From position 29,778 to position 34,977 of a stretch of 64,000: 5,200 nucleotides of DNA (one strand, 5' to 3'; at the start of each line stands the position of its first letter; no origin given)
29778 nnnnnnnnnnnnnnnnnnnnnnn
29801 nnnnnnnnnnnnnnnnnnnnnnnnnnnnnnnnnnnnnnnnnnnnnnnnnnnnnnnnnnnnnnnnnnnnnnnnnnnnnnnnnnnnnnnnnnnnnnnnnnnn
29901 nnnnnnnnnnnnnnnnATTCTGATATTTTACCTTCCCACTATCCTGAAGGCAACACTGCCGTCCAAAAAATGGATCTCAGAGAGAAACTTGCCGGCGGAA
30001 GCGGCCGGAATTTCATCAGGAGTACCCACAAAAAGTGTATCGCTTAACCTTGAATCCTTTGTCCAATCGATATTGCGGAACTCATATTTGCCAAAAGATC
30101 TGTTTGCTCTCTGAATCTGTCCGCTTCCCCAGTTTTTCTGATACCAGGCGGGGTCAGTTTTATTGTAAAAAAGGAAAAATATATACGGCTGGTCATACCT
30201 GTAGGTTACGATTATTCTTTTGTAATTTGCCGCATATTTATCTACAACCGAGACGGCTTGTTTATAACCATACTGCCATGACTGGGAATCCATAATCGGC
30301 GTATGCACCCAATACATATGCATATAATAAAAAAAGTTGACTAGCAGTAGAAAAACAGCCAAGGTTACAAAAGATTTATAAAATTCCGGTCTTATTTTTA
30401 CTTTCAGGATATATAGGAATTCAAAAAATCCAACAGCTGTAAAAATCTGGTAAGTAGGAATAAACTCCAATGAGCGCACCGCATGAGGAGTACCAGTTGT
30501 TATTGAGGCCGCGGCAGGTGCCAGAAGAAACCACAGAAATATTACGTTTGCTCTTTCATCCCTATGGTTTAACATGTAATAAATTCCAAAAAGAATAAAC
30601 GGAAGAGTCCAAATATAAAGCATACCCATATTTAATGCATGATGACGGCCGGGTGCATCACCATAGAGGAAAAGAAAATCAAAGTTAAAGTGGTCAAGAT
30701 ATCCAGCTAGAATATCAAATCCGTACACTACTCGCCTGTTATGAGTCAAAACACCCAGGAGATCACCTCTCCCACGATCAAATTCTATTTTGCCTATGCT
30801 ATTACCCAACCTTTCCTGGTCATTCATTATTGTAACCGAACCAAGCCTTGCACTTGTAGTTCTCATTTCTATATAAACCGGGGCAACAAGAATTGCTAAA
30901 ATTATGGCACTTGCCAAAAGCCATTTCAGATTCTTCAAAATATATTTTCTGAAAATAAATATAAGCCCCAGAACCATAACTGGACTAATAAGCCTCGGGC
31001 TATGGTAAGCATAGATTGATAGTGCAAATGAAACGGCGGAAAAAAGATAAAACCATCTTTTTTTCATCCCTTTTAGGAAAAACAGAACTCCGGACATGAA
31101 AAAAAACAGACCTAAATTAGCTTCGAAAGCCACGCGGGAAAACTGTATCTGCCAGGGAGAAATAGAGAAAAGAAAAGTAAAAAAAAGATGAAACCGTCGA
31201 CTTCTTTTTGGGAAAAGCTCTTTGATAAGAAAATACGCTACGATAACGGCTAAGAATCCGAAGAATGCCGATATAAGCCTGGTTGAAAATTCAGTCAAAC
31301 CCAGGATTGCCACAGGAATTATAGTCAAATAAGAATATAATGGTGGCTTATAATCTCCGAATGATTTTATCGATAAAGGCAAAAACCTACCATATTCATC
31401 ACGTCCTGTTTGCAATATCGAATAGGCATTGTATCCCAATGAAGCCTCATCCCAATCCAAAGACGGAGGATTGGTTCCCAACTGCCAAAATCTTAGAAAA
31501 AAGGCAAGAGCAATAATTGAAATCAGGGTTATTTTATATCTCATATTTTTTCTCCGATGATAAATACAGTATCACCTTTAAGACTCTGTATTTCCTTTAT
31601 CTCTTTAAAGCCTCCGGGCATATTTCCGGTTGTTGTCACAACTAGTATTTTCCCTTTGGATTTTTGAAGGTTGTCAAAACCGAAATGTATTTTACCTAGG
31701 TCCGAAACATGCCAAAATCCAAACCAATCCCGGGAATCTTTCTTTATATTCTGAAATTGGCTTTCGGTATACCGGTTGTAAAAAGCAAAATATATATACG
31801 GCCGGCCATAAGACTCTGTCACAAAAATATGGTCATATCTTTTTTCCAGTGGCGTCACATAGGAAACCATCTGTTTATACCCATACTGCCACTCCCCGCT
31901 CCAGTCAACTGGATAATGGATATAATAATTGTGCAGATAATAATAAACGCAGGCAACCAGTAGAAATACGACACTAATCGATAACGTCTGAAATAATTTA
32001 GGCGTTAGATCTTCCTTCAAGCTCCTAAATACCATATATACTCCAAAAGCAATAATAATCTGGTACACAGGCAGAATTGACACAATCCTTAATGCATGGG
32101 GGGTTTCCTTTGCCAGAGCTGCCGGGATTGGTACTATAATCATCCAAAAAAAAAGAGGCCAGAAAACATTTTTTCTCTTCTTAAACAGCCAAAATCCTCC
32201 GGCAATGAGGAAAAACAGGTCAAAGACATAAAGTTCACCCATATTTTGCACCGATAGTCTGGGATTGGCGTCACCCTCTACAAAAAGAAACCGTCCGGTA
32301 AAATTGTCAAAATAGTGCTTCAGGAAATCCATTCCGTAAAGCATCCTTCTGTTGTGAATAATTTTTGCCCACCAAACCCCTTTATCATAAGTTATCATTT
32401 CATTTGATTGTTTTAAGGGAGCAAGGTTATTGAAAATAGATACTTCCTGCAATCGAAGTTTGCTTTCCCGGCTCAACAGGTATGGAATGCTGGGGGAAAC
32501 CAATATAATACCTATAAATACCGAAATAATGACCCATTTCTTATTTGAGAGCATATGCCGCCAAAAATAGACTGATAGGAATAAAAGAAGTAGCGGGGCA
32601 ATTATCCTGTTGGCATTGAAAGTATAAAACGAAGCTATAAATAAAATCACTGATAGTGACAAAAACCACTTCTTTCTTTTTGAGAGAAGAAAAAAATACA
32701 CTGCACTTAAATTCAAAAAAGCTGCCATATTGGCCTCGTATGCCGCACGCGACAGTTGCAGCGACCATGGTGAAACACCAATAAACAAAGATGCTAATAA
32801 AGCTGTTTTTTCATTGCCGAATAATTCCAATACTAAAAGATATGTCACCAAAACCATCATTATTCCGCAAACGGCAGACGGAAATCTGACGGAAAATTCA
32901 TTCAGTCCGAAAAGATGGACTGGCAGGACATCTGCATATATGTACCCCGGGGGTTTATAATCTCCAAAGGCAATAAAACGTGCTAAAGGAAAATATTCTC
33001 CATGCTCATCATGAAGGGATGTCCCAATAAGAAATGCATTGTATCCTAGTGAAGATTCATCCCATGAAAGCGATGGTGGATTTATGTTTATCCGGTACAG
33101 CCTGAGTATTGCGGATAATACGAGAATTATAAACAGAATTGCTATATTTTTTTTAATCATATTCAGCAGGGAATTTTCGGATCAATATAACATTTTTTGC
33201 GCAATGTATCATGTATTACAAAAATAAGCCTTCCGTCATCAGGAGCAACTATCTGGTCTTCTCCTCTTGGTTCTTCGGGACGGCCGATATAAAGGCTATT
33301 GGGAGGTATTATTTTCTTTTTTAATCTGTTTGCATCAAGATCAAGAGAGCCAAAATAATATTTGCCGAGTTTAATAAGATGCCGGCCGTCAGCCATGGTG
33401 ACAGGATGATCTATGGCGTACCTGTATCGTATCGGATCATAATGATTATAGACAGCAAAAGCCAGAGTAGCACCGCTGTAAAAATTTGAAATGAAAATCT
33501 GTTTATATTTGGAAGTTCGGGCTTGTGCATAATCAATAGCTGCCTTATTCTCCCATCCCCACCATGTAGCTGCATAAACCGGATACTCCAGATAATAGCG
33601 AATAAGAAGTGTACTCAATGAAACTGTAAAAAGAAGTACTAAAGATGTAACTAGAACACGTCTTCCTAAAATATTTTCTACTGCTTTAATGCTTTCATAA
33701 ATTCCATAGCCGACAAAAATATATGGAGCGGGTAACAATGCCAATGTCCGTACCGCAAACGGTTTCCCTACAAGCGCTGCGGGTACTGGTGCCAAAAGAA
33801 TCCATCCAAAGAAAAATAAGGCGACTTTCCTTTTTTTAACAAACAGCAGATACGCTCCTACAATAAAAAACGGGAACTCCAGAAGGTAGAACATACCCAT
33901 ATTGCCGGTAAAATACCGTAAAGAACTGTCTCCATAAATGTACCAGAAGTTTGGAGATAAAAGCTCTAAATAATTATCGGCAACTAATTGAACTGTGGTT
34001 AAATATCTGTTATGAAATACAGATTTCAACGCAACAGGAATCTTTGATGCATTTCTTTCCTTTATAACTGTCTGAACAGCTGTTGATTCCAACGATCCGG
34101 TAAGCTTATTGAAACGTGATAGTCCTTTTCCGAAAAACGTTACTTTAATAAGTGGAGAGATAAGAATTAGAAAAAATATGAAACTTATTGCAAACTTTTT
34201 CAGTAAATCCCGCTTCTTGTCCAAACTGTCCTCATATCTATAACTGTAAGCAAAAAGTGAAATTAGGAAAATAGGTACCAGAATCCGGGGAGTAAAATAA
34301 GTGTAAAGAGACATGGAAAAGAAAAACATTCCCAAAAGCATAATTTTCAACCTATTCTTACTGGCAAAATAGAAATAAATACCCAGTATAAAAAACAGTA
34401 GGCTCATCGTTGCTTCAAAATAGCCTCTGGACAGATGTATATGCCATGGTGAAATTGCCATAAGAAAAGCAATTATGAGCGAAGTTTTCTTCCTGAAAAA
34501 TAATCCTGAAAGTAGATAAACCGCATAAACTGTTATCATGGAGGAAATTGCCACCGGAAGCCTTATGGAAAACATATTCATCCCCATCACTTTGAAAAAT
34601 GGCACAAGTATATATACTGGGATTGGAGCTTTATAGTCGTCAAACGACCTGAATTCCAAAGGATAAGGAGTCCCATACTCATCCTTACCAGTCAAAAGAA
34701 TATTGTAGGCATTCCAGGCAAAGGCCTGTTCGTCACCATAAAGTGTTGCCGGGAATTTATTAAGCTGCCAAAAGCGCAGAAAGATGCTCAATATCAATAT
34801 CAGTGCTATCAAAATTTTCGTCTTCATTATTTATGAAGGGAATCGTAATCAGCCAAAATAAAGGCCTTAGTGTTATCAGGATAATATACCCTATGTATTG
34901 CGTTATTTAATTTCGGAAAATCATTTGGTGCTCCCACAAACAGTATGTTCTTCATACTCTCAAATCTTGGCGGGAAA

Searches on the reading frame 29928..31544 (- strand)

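Call 43: search_protein_families(library=pfam, proteins=[window:29928-31544:-], max_evalue=0.01)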
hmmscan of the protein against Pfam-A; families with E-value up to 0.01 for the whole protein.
window:29928-31544:- (538 aa): 1 family
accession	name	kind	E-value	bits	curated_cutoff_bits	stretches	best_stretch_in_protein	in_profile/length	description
PF13231.12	PMT_2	-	1.4e-07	32.3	26.1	1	66-223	2-158/160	Dolichyl-phosphate-mannose-protein mannosyltransferase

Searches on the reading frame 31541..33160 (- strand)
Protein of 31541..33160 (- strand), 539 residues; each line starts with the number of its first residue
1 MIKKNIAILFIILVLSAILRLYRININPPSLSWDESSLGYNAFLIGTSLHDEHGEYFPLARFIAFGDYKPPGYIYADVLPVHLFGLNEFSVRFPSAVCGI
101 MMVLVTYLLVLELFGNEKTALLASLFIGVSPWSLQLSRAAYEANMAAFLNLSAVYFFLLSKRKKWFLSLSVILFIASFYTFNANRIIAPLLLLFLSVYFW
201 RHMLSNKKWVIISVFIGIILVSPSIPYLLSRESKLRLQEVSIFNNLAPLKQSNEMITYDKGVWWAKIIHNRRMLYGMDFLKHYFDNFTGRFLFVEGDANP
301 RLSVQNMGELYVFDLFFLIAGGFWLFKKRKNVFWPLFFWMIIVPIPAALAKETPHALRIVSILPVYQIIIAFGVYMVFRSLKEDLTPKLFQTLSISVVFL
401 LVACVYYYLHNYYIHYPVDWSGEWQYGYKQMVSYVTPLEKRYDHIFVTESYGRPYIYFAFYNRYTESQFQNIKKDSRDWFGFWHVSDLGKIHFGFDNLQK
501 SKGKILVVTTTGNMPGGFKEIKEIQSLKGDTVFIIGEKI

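Call 85: search_protein_families(library=pfam, proteins=[window:31541-33160:-], max_evalue=0.001)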
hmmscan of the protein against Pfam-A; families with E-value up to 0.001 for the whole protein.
window:31541-33160:- (539 aa): 2 families
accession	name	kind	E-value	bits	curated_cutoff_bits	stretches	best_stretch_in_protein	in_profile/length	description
PF13231.12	PMT_2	-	4.8e-12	46.8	26.1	1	69-226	2-159/160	Dolichyl-phosphate-mannose-protein mannosyltransferase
PF02366.24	PMT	-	2.2e-10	41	22.7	1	11-195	2-197/245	Dolichyl-phosphate-mannose-protein mannosyltransferase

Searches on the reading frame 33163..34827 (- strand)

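Call 43: search_protein_families(library=pfam, proteins=[window:33163-34827:-], max_evalue=0.01)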
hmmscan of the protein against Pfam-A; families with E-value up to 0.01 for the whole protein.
window:33163-34827:- (554 aa): 1 family
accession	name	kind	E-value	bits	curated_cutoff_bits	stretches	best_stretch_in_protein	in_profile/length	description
PF13231.12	PMT_2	-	1.7e-10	41.8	26.1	1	66-219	2-154/160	Dolichyl-phosphate-mannose-protein mannosyltransferase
